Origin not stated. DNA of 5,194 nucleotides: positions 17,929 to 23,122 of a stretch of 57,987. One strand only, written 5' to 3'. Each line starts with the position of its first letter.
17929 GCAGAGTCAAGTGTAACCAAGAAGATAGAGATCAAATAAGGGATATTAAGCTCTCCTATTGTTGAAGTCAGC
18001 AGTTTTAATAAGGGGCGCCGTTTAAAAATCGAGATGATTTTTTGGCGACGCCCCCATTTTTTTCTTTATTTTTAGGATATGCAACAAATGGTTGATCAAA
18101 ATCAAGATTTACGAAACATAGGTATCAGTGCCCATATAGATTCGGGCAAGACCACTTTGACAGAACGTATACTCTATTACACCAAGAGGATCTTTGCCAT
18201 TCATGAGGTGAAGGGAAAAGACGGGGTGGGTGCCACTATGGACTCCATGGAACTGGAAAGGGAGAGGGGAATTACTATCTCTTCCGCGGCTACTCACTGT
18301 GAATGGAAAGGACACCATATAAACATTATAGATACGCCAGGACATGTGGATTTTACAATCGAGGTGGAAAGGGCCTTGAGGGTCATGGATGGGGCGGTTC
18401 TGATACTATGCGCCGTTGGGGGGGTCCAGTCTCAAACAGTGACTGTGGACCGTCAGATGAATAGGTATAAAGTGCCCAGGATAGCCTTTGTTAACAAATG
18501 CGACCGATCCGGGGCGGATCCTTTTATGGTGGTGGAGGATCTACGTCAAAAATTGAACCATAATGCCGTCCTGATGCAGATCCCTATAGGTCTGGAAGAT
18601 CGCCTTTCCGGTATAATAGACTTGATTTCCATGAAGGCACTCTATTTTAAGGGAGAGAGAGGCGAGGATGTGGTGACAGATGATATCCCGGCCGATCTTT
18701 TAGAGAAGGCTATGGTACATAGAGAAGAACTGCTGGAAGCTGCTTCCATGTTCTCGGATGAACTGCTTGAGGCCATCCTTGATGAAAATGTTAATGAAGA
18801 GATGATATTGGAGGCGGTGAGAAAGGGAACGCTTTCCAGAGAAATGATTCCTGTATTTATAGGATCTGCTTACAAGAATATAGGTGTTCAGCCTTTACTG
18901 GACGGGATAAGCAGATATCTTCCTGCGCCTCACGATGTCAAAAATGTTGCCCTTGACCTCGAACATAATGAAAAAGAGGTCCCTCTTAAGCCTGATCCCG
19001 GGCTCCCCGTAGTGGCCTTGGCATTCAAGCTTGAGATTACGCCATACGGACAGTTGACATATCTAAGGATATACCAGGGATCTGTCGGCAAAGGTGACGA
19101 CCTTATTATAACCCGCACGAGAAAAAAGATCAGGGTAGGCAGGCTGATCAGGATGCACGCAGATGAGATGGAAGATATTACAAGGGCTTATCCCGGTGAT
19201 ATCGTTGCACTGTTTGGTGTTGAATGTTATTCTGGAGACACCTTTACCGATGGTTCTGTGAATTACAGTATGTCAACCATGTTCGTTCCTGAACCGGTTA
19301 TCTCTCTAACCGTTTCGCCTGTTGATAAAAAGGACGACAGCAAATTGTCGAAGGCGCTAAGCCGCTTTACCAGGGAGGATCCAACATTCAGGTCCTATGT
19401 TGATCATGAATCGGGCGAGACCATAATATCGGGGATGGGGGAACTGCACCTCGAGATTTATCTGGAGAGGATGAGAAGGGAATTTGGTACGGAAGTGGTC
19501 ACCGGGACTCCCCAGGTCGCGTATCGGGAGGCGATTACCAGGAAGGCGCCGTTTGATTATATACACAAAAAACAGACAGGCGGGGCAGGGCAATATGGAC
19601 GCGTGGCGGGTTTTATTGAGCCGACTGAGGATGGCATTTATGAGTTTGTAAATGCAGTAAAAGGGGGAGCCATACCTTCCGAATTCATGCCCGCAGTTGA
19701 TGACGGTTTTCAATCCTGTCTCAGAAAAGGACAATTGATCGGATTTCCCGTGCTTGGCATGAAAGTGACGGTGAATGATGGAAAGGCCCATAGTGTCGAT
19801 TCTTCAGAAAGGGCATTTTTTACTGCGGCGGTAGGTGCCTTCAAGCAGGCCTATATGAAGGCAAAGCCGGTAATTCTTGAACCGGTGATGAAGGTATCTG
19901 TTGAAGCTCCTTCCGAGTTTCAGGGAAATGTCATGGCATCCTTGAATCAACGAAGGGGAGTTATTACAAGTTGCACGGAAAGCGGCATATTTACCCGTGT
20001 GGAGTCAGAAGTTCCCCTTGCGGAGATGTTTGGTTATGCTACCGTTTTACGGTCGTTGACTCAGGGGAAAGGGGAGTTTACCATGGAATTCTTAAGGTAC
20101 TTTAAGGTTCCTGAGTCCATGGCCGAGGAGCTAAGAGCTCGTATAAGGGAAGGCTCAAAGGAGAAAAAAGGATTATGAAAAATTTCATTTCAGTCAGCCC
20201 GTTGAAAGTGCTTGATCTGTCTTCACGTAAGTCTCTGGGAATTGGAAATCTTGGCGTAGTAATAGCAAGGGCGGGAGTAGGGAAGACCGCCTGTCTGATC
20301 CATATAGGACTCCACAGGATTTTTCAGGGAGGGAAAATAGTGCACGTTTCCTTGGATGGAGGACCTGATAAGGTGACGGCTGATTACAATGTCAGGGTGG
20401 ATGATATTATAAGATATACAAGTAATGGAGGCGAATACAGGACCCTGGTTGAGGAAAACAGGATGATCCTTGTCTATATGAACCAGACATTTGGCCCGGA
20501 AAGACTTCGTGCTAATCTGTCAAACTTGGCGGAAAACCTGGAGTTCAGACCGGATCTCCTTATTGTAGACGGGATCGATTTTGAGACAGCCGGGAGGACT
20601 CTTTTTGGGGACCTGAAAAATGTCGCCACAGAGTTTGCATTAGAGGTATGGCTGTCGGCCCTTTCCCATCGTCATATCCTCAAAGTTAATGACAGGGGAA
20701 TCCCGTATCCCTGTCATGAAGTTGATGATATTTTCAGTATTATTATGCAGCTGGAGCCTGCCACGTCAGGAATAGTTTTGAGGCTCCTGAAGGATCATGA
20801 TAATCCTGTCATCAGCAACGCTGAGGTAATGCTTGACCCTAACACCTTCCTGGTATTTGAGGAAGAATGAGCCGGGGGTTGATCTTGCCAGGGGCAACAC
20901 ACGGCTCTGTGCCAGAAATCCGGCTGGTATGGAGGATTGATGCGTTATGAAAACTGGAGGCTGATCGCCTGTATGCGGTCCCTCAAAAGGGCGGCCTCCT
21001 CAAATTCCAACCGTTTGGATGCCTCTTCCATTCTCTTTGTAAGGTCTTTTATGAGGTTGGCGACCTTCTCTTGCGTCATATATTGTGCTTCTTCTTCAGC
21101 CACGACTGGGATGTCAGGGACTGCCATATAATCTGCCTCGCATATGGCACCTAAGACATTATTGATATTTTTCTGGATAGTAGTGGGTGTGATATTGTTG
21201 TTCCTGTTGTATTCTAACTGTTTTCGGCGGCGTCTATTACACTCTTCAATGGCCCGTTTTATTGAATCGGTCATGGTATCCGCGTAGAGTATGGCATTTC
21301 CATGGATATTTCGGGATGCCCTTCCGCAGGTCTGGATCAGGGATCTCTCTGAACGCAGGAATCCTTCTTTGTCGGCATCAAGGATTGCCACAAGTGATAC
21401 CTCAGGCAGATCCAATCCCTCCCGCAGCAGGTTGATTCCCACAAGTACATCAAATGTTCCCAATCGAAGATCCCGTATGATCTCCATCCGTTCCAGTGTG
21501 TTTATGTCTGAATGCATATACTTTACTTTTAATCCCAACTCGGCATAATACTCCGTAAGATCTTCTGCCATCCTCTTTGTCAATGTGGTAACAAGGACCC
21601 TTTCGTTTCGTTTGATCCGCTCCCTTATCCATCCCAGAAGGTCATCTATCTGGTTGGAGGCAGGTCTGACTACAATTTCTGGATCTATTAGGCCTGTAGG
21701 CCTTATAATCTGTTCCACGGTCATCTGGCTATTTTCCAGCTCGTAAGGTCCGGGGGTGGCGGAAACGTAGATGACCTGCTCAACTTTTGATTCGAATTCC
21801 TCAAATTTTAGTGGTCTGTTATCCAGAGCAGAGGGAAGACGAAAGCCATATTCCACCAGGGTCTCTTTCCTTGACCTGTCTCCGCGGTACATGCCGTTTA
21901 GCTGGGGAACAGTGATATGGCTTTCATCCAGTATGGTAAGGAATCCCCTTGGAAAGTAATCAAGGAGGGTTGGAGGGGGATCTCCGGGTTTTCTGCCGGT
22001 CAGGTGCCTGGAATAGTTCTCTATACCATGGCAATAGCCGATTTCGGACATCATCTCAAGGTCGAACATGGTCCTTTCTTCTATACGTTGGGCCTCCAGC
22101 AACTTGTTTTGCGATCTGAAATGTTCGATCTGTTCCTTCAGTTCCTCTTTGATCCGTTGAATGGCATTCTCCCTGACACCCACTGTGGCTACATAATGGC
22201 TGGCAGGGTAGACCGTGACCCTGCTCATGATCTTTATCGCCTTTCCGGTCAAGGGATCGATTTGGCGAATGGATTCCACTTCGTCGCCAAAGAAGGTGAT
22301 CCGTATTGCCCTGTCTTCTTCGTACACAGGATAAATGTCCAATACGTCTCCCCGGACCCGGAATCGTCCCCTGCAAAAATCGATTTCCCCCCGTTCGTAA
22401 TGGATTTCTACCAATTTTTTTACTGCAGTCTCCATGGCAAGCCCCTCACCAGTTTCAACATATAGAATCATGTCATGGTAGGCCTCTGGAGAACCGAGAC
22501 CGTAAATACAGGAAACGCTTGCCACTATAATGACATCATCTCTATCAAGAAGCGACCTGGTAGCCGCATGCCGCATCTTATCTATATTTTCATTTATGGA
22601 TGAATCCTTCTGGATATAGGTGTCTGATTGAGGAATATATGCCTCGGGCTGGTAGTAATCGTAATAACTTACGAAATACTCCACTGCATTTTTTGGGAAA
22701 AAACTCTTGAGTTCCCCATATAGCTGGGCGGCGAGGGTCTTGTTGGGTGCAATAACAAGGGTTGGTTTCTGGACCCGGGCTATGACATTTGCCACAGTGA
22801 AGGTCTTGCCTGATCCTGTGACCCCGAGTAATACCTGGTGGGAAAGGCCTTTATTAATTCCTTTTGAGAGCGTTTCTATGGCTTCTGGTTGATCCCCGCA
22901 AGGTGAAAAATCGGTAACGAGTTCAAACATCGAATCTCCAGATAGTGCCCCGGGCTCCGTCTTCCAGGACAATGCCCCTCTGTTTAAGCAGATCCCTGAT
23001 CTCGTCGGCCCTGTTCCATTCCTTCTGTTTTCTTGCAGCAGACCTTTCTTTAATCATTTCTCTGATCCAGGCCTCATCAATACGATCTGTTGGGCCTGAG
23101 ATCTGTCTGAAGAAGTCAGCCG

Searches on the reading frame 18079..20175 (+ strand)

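Call 59: search_protein_families(library=pfam, proteins=[window:18079-20175:+], max_evalue=0.000001)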
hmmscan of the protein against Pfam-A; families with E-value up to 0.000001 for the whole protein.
window:18079-20175:+ (699 aa): 6 families
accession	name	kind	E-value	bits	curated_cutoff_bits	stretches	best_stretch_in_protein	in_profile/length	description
PF00009.33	GTP_EFTU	-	3.6e-62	209.7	26.5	1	10-282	2-187/188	Elongation factor Tu GTP binding domain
PF03764.24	EFG_IV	-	1.3e-38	131.9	24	1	478-596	1-121/121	Elongation factor G, domain IV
PF14492.12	EFG_III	-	3.4e-30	104.3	27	1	403-476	1-74/75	Elongation Factor G, domain III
PF00679.30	EFG_C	-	5e-28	97.4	27.9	1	599-684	2-88/89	Elongation factor G C-terminus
PF03144.31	GTP_EFTU_D2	-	1.3e-13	51.5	30.3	1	324-390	1-73/73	Elongation factor Tu domain 2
PF22042.2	EF-G_D2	-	3.1e-12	46.9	27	1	324-391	16-83/84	Elongation factor G domain 2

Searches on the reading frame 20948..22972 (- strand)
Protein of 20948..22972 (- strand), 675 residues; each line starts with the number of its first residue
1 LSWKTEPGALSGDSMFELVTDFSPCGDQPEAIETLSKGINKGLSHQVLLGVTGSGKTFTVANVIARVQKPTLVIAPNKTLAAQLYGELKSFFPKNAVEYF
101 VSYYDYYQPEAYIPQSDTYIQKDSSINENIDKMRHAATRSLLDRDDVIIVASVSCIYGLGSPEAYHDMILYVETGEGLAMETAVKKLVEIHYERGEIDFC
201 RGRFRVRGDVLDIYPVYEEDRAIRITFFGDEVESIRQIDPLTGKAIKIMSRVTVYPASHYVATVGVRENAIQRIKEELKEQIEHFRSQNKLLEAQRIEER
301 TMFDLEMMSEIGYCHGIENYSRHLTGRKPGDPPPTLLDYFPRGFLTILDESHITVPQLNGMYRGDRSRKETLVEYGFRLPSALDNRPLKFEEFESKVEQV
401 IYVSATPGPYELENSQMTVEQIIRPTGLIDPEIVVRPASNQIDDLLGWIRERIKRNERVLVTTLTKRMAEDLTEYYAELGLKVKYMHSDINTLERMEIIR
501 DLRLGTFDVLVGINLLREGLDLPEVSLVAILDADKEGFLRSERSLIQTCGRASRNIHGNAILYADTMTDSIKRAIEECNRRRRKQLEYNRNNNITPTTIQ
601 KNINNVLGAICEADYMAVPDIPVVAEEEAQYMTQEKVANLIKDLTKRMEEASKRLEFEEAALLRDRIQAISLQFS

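Call 60: search_protein_families(library=pfam, proteins=[window:20948-22972:-], max_evalue=0.000001)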
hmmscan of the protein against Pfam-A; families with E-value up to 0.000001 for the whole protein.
window:20948-22972:- (675 aa): 6 families
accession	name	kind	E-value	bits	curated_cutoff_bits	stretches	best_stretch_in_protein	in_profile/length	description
PF17757.6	UvrB_inter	-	1.6e-32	111.9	22.9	1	171-260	2-91/91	UvrB interaction domain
PF12344.14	UvrB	-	8.2e-20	70.8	27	1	562-603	1-42/43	Ultra-violet resistance protein B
PF00271.37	Helicase_C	-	1.9e-19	70.4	23.5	1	446-554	10-108/110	Helicase conserved C-terminal domain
PF04851.21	ResIII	-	1.7e-12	48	22.5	1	27-150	7-131/164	Type III restriction enzyme, res subunit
PF02151.25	UVR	-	3.8e-10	39.6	21.5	1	639-671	2-34/36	UvrB/uvrC motif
PF00270.35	DEAD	-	1.2e-07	32.1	26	0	28-96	4-73/167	DEAD/DEAH box helicase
